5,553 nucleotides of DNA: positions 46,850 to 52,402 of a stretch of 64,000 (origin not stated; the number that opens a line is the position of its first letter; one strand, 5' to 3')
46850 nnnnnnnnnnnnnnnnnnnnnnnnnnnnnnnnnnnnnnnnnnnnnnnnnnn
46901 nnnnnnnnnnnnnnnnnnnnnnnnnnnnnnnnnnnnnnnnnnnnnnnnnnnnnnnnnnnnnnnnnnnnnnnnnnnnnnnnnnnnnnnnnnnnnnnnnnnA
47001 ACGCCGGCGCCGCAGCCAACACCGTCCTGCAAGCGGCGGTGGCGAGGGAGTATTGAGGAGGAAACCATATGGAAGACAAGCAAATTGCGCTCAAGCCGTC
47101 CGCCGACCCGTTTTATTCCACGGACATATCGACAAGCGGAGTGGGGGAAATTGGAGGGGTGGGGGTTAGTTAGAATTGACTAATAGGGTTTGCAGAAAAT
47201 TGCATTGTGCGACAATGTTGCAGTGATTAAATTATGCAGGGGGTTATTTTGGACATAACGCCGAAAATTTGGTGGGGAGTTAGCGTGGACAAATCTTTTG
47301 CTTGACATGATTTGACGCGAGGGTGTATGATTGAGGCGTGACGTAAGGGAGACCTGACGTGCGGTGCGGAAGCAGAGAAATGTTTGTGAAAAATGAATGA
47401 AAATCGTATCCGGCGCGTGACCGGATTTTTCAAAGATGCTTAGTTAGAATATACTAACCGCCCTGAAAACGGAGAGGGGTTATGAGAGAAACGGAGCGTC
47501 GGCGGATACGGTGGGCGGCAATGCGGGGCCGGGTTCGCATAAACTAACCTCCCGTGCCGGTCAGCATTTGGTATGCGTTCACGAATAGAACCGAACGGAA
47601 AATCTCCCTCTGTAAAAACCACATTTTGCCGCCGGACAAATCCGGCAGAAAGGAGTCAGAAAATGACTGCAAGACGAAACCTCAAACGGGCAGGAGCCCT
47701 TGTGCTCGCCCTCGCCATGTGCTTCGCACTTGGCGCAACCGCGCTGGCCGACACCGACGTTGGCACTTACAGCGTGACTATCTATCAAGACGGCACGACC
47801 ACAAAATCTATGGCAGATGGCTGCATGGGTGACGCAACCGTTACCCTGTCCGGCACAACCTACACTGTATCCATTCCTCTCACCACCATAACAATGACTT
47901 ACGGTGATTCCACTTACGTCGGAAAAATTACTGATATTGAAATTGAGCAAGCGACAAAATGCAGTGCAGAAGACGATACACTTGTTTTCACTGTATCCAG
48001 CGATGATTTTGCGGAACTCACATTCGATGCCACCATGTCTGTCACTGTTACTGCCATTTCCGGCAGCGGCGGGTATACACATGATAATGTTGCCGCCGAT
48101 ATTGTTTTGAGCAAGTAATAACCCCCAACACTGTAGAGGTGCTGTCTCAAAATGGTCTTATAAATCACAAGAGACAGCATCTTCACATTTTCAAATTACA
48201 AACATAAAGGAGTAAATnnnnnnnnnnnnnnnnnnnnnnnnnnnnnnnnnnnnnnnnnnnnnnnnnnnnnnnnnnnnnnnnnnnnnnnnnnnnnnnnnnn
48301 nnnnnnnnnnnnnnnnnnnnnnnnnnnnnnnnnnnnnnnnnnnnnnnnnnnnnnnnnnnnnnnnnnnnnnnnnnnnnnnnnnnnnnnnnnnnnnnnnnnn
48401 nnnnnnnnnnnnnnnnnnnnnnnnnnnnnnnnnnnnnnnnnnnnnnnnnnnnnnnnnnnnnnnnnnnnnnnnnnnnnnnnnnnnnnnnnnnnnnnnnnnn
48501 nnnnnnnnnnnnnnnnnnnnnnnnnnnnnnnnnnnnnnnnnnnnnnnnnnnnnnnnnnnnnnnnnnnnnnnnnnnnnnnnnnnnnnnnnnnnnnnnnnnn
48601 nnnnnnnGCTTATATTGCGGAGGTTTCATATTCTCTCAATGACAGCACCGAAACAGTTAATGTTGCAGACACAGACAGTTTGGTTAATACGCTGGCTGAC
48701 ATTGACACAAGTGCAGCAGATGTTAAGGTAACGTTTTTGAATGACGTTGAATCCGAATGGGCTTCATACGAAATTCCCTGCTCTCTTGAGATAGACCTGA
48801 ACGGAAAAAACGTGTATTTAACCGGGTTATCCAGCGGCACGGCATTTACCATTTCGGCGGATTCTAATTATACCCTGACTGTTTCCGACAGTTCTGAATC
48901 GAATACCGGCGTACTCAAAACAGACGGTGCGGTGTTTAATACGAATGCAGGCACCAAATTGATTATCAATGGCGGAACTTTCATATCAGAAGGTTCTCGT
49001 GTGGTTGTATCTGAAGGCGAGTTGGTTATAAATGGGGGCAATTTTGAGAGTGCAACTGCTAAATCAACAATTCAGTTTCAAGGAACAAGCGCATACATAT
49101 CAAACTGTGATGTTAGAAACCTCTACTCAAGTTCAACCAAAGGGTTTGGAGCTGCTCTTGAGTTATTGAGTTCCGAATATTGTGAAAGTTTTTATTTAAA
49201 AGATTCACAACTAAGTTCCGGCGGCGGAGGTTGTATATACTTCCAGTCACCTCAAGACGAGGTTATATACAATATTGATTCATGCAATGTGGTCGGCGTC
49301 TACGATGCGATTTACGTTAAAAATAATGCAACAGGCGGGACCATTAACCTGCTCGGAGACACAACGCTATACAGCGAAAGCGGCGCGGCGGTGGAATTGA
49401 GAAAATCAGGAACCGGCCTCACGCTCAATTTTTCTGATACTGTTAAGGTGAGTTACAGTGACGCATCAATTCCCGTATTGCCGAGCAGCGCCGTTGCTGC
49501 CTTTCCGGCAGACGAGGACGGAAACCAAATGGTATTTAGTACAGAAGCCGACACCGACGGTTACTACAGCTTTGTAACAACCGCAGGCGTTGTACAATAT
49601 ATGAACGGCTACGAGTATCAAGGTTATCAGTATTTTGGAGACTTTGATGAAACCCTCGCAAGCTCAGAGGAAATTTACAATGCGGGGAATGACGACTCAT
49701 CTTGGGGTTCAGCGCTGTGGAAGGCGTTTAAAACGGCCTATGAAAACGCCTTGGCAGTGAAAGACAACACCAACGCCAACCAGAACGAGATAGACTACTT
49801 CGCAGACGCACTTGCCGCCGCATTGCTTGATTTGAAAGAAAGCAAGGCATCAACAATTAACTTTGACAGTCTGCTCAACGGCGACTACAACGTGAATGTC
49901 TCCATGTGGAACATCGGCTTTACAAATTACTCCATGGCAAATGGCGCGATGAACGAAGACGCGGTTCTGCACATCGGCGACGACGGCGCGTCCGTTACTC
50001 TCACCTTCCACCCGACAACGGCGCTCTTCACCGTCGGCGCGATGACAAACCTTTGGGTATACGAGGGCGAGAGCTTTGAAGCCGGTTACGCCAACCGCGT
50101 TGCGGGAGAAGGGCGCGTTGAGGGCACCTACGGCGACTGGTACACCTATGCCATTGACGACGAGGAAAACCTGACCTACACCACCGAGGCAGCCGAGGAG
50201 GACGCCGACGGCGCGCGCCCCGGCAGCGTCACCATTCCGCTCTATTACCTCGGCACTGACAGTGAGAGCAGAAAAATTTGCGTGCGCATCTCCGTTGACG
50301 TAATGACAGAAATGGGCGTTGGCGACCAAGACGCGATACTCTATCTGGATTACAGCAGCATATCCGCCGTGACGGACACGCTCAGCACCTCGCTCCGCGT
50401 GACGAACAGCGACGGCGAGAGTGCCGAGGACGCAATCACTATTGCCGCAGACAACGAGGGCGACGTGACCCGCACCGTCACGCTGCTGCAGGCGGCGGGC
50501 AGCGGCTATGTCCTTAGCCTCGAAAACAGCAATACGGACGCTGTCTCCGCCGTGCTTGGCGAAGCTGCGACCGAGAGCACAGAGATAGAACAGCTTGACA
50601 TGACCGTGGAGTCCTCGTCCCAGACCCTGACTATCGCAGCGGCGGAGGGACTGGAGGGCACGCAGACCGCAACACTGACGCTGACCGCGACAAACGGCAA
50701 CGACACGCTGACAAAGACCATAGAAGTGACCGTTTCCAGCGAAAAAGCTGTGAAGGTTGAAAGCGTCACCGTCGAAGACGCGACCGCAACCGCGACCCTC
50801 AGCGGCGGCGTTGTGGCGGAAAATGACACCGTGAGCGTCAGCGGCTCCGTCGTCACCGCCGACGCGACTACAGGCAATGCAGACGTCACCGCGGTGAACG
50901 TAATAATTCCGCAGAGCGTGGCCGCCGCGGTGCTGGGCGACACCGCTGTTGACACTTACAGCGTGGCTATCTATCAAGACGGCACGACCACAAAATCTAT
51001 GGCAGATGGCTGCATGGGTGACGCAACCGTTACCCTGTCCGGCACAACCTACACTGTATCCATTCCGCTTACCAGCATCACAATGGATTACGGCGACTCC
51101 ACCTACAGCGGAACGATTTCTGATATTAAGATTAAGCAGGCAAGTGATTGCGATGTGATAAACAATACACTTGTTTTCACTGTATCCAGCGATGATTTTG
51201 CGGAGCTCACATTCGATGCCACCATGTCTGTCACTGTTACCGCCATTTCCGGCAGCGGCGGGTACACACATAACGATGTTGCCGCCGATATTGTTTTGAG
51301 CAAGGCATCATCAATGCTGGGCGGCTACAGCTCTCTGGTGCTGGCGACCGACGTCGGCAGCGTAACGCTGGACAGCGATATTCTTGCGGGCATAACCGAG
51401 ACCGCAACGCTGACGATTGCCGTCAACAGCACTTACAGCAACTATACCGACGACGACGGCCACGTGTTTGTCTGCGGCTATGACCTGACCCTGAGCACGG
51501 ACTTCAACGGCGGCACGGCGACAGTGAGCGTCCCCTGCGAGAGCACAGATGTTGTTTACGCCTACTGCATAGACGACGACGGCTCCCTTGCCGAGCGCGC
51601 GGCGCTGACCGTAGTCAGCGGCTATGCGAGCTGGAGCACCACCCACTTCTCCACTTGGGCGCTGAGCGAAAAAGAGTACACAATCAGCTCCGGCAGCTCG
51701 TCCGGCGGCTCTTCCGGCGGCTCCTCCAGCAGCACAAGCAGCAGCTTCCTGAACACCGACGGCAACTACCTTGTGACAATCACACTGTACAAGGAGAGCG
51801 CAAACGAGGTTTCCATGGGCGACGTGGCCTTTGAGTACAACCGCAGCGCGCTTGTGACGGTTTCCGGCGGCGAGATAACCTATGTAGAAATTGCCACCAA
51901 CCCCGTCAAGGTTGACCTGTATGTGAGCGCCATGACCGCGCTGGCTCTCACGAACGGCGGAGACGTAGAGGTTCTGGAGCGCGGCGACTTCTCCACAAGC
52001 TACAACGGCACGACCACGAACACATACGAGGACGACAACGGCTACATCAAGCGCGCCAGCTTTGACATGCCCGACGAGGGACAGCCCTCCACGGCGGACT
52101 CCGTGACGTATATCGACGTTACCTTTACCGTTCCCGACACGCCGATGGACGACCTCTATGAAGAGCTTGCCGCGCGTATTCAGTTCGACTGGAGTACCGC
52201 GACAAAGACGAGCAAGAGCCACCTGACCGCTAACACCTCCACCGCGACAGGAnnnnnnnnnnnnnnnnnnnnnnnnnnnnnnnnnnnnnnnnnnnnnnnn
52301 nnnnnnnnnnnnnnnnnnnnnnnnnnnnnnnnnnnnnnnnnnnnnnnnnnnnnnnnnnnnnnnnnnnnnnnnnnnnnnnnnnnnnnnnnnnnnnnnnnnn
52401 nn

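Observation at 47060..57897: Composite heme-acquisition-like island with NEAT-like, Shp-like and HtsABC-like parts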

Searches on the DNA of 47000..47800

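Call 84: search_rna_families(source=window, start=47000, end=47800, threshold=evalue, max_evalue=1)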
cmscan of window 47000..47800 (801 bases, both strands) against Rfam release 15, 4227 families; matches with E-value up to 1: 0.
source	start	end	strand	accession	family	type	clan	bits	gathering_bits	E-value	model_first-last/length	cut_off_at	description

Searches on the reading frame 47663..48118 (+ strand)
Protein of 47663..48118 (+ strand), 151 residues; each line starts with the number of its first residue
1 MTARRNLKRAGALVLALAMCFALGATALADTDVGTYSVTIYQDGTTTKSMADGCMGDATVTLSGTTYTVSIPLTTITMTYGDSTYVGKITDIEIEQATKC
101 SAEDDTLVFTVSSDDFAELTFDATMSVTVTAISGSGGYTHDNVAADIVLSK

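Call 4: search_protein_families(library=pfam, proteins=[window:47663-48118:+], max_evalue=1)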
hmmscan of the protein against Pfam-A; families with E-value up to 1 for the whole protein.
window:47663-48118:+ (151 aa): 3 families
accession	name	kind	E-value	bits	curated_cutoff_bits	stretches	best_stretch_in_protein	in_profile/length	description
PF05031.18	NEAT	-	6.3e-05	23.8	32.8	1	34-138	6-107/119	Iron Transport-associated domain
PF05481.17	Myco_19_kDa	-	0.0047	17.7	23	1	34-70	55-92/117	Mycobacterium 19 kDa lipoprotein antigen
PF00075.30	RNase_H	-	0.056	14.1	25.8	1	79-147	64-134/141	RNase H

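Call 5: search_protein_families(library=ncbifam, proteins=[window:47663-48118:+], max_evalue=0.01)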
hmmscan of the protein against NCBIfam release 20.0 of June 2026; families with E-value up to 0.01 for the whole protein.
window:47663-48118:+ (151 aa): 0 families

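Call 8: search_solved_structures(query=window:47663-48118:+, max_evalue=10, show_alignments=2)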
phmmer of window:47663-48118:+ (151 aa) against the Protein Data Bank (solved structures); distinct sequences matched with E-value up to 10: 2.
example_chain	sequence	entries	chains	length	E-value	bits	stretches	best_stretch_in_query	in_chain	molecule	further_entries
1e5u_I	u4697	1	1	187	0.41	13.9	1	26-85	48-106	INTIMIN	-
1f00_I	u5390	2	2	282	1.5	12.1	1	26-85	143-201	INTIMIN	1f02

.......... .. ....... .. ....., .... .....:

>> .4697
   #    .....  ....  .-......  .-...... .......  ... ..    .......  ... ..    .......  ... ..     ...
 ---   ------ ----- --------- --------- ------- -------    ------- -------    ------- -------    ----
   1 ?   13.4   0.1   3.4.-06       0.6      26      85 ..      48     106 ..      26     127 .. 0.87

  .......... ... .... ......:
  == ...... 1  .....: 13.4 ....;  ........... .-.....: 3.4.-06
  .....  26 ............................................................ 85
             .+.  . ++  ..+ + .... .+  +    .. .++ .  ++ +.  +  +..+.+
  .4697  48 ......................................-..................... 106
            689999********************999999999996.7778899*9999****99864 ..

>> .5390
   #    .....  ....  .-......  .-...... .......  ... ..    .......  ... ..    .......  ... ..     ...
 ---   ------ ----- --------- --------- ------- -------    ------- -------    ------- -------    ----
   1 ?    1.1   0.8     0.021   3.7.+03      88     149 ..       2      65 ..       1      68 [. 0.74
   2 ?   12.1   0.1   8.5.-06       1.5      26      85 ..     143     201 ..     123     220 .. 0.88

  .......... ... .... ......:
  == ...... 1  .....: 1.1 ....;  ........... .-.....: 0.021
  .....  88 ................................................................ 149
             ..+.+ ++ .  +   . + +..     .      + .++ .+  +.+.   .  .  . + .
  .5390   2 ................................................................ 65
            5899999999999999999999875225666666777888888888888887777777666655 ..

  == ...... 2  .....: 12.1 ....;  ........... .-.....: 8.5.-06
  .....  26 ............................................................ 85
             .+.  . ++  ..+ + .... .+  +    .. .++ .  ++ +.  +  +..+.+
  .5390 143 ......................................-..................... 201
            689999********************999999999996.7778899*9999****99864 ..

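Call 15: find_homologous_proteins(query=window:47663-48118:+)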
Query window:47663-48118:+ (151 aa): 3 proteins with E <= 0.001 among 166 candidates.
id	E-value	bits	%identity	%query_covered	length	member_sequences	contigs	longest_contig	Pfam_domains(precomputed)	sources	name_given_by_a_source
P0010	1.5e-86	305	100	100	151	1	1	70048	-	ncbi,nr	ncbi:MAG: hypothetical protein LUE06_08010 [Oscillospiraceae bacterium]|nr:hypothetical protein [Osc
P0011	5.0e-74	264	88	100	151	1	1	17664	-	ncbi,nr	ncbi:MAG: hypothetical protein LUD55_04200 [Oscillospiraceae bacterium]|nr:hypothetical protein [Osc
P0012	6.6e-54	199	71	99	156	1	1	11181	-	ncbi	-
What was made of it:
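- Tried and rejected: The small protein has only 3 close homologues in 5.8 billion sequences (call 15).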

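Call 51: predict_structure(alignment_id=A3)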
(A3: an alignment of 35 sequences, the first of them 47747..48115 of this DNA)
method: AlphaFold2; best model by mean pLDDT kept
length: 123 residues; sequences in the alignment: 35
mean_pLDDT: 94.2   pTM: 0.85
mean pLDDT of the five models: 94.2, 94.1, 94.1, 93.8, 93.6
residues with pLDDT >= 90: 110; 70-90: 11; 50-70: 2; < 50: 0
segments of 3 or more residues with pLDDT < 50: none
pLDDT, mean of each block of 10 residues (from residue 1): 85 97 96 95 96 92 96 94 93 97 91 97 95
secondary structure, 60 per line:
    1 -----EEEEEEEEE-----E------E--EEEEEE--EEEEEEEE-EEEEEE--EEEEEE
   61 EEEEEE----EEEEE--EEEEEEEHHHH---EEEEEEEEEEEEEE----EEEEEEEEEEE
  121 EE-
elements in order: E6-14 E30-35 E38-45 E47-52 E55-66 E71-75 E78-84 H85-88 E92-105 E110-122

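Call 54: fold_search(model_id=the predicted structure, library=pdb)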
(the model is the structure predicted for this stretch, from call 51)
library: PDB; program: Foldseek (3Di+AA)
matches with E <= 10: 1246; with E <= 0.001: 3
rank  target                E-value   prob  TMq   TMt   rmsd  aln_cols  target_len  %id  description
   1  2o6p_B                1.3e-04  1.00  0.57  0.58   5.6       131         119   15  Crystal Structure of the heme-IsdC complex (released 2007-02-06)
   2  2o6p_A                1.0e-03  1.00  0.60  0.60   3.9       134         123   14  Crystal Structure of the heme-IsdC complex (released 2007-02-06)
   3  4h8p                  1.0e-03  1.00  0.54  0.56   6.3       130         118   18  NEAT5 domain of IsdX2, a B. anthracis hemophore in complex with heme (released 2013-02-06)
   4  4h8q                  1.6e-03  1.00  0.53  0.55   6.3       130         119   18  Structure of the Q29T IsdX2-NEAT5 mutant in complex with heme (released 2013-02-06)
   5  3qzo_D                1.7e-03  1.00  0.43  0.43   9.2       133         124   14  Staphylococcus aureus IsdA NEAT domain in complex with heme, reduced crystal (released 2011-08-31)
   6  9s3p_F                2.4e-03  1.00  0.39  0.18  13.5       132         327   14  Human carboxyhemoglobin bound to Staphylococcus aureus IsdH-N2N3 - 3IsdH(alpha2beta):Hbtet complex (released 2025-11-12)
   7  4nla                  2.8e-03  1.00  0.56  0.57   6.3       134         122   13  Structure of the central NEAT domain, N2, of the listerial Hbp2 protein, apo form (released 2014-10-22)
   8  3qzl                  3.4e-03  1.00  0.43  0.44   8.3       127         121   14  Staphylococcus aureus IsdA NEAT domain K75A variant in complex with heme (released 2011-08-31)
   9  3qzm_B                5.2e-03  1.00  0.44  0.44   7.9       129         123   14  Staphylococcus aureus IsdA NEAT domain H83A variant in complex with heme (released 2011-08-31)
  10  2o1a                  7.4e-03  1.00  0.45  0.45   7.6       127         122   13  Crystal structure of iron-regulated surface determinant protein A from Staphylococcus aureus- targeted domain 47...188 (released 2006-12-26)
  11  2itf_D                7.4e-03  1.00  0.43  0.43   8.3       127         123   14  Crystal structure IsdA NEAT domain from Staphylococcus aureus with heme bound (released 2006-12-26)
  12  4ymp_A                1.2e-02  1.00  0.52  0.56   6.1       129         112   12  Crystal structure of the Bacillus anthracis Hal NEAT domain in complex with heme (released 2016-07-20)
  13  3qzm_A                1.9e-02  0.99  0.44  0.43   8.2       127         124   14  Staphylococcus aureus IsdA NEAT domain H83A variant in complex with heme (released 2011-08-31)
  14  5vmm_E                6.4e-02  0.95  0.40  0.18  13.6       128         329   16  Staphylococcus aureus IsdB bound to human hemoglobin (released 2017-11-15)
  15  7kzp_O                1.1e-01  0.41  0.25  0.07  13.3       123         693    6  Structure of the human Fanconi anaemia Core complex (released 2021-03-10)
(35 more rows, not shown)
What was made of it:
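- On NEAT domain (PF05031): Small protein: AF2 pLDDT 94.2, and the top 14 PDB matches are NEAT (calls 51, 54).
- Checked: The AF2 model has pLDDT 94.2, and its 14 best PDB matches are all NEAT domains (calls 51, 54).
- Small protein: AF2 pLDDT 94.2, with the top 14 PDB matches all NEAT (calls 51, 54).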

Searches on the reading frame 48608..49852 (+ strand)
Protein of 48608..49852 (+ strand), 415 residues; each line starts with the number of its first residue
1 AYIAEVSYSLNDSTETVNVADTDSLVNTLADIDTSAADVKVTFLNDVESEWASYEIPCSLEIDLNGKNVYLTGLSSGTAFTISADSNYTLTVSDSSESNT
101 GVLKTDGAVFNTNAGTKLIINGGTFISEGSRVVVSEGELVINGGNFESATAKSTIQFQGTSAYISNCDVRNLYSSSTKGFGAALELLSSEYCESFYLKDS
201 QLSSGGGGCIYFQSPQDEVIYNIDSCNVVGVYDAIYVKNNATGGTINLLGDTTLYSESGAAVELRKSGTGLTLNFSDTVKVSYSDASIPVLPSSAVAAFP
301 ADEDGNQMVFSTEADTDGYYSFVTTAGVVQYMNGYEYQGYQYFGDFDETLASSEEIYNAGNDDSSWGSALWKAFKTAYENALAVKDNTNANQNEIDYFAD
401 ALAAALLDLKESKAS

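Call 37: search_protein_families(library=pfam, proteins=[window:48608-49852:+], max_evalue=5)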
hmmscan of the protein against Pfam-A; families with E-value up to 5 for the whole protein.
seq(415 aa): 3 families
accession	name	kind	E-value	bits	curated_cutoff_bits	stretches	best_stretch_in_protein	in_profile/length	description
PF07554.19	FIVAR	-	0.007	17.4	29.2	1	368-407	26-68/71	FIVAR domain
PF11280.13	DUF3081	-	0.077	13.2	25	1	223-285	1-63/77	Protein of unknown function (DUF3081)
PF23374.1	Fn3_arc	-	0.39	11.2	28.9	1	58-98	36-75/78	Archaeal fibronectin-III type-like domain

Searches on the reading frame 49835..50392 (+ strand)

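Call 37: search_protein_families(library=pfam, proteins=[window:49835-50392:+], max_evalue=5)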
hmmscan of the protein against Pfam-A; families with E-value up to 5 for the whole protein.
seq(186 aa): 1 family
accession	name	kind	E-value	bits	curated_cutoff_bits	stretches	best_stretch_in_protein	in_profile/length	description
PF05031.18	NEAT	-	4.7e-06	27.5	32.8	1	13-80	3-66/119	Iron Transport-associated domain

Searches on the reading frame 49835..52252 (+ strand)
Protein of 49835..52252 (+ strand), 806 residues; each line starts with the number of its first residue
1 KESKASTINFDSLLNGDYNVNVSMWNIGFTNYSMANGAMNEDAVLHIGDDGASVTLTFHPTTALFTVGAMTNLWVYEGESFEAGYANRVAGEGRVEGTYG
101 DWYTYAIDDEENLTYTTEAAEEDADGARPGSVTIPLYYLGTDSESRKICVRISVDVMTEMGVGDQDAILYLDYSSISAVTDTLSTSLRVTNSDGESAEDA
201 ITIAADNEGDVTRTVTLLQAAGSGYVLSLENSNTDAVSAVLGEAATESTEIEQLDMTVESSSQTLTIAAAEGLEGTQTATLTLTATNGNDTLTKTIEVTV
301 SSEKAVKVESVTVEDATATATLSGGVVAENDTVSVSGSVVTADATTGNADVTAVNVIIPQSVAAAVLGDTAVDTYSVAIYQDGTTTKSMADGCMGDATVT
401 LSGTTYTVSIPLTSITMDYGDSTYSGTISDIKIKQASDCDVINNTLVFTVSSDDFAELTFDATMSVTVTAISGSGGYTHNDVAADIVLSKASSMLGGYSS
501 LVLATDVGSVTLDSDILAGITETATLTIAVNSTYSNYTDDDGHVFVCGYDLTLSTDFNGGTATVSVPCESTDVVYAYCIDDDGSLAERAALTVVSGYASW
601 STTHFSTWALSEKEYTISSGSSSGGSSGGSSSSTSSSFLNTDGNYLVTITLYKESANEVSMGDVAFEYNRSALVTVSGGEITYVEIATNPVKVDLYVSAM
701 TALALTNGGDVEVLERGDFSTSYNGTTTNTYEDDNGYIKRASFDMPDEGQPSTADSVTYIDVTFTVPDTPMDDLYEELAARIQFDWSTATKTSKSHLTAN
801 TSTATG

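Call 38: find_homologous_proteins(query=window:49835-52252:+, max_evalue=0.001)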
Query window:49835-52252:+ (806 aa): 1 proteins with E <= 0.001 among 8000 candidates.
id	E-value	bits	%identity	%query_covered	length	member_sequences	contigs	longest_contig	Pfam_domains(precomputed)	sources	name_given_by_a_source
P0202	1.7e-254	864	97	53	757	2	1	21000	PF00395.26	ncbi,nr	ncbi:MAG: S-layer homology domain-containing protein, partial [Oscillospiraceae bacterium]|nr:S-laye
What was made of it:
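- Tried and rejected: A homologue search with big-protein residues 540-1345 was swamped by low-complexity words and returned only one near-identical fragment (call 38).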

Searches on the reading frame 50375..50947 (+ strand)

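Call 37: search_protein_families(library=pfam, proteins=[window:50375-50947:+], max_evalue=5)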
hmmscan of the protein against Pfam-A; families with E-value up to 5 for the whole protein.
seq(191 aa): 4 families
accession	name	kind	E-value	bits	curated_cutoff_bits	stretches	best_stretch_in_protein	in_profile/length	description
PF23148.1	Gp77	-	0.017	16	27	1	109-166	20-76/84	Podophage GP4 fiber-tail adaptor protein gp77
PF08852.17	DUF1822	-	0.025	14.1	25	1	47-135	248-336/370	Protein of unknown function (DUF1822)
PF24328.1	DUF7498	-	0.44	11.6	27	1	97-177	12-94/97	Domain of unknown function (DUF7498)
PF13004.13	BACON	-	2.1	8.8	25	0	9-37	14-43/61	Putative binding domain, N-terminal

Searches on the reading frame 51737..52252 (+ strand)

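Call 37: search_protein_families(library=pfam, proteins=[window:51737-52252:+], max_evalue=5)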
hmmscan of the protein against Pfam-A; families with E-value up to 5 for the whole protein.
seq(172 aa): 1 family
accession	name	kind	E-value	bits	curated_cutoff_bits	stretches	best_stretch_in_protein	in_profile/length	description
PF05031.18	NEAT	-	0.015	16.2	32.8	1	8-79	5-71/119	Iron Transport-associated domain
